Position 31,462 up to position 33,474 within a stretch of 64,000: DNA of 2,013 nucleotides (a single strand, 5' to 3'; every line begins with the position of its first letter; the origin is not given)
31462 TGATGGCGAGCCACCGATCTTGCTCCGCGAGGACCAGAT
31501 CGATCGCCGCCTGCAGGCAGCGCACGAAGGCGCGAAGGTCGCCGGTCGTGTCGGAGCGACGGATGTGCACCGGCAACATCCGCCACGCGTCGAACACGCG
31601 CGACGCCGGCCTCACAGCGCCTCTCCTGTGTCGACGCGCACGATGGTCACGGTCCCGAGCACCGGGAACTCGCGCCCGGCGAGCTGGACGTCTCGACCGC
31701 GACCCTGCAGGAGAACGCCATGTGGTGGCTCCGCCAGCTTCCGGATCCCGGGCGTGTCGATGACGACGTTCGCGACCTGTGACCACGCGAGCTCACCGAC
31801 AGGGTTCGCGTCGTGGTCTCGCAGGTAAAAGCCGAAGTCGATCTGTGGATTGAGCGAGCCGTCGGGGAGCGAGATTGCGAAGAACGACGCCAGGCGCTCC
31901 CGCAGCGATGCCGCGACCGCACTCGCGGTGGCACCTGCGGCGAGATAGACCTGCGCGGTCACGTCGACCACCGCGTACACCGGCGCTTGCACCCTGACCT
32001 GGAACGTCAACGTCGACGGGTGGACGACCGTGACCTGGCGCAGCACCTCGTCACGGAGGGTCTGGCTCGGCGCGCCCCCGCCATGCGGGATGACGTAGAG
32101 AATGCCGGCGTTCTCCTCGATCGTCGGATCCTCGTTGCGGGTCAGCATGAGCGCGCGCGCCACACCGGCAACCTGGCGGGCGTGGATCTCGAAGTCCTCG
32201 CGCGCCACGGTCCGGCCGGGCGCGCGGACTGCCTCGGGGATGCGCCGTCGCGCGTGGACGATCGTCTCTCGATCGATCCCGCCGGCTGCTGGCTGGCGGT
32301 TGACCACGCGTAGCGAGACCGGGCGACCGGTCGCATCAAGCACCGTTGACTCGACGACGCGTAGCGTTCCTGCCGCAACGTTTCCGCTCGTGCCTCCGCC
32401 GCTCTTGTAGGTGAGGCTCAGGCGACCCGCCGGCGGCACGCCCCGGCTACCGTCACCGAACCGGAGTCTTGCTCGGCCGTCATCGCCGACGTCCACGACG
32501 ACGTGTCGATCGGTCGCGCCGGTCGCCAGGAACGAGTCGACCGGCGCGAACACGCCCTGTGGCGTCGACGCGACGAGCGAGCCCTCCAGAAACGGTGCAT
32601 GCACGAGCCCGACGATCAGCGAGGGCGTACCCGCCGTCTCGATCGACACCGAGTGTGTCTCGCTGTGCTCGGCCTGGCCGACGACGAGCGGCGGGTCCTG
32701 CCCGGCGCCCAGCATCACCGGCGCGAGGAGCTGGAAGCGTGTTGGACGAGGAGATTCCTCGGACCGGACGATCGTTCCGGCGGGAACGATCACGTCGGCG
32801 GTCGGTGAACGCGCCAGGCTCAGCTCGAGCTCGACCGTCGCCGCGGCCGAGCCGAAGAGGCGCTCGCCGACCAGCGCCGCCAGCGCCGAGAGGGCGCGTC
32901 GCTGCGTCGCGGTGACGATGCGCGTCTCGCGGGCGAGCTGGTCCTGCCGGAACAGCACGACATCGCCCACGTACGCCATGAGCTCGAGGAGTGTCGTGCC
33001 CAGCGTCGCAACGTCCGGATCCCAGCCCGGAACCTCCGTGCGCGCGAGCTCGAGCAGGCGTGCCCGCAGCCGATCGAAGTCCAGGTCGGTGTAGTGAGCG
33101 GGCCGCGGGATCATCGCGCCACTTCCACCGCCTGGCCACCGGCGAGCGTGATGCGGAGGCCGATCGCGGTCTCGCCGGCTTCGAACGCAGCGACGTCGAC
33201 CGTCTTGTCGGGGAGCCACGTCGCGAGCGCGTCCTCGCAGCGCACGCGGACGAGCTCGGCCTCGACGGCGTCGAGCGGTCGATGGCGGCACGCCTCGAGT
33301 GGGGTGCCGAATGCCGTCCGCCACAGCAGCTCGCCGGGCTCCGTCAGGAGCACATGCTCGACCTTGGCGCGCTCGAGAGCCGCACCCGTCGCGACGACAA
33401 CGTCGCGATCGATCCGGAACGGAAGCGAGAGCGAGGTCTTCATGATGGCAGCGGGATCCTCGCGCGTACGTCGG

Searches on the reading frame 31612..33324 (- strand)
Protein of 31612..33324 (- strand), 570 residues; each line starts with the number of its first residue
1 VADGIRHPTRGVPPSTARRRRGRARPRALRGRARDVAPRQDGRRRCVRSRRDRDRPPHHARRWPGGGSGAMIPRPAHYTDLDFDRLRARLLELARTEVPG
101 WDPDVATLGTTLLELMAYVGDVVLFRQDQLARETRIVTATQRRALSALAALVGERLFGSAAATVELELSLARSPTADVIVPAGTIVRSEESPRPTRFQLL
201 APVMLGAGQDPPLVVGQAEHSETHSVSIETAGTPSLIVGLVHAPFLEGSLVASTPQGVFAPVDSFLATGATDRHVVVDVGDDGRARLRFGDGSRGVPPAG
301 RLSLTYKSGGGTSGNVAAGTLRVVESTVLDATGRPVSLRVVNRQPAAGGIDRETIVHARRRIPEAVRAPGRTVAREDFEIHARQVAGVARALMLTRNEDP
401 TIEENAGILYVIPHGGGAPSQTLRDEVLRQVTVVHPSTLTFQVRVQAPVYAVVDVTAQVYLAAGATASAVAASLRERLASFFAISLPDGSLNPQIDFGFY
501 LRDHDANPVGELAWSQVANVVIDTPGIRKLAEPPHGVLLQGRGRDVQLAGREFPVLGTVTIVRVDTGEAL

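Call 33: search_protein_families(library=phrogs, proteins=[window:31612-33324:-], max_evalue=0.0001)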
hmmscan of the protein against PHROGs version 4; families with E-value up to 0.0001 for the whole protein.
window:31612-33324:- (570 aa): 3 families
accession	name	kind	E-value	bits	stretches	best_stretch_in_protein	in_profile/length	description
phrog_6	-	tail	2.6e-34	119.8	1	72-562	61-404/548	baseplate wedge subunit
phrog_219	-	tail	4.3e-17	62.9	1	253-469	194-412/598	baseplate wedge subunit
phrog_1608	-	tail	1e-06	29.3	1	348-482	3-132/192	tail protein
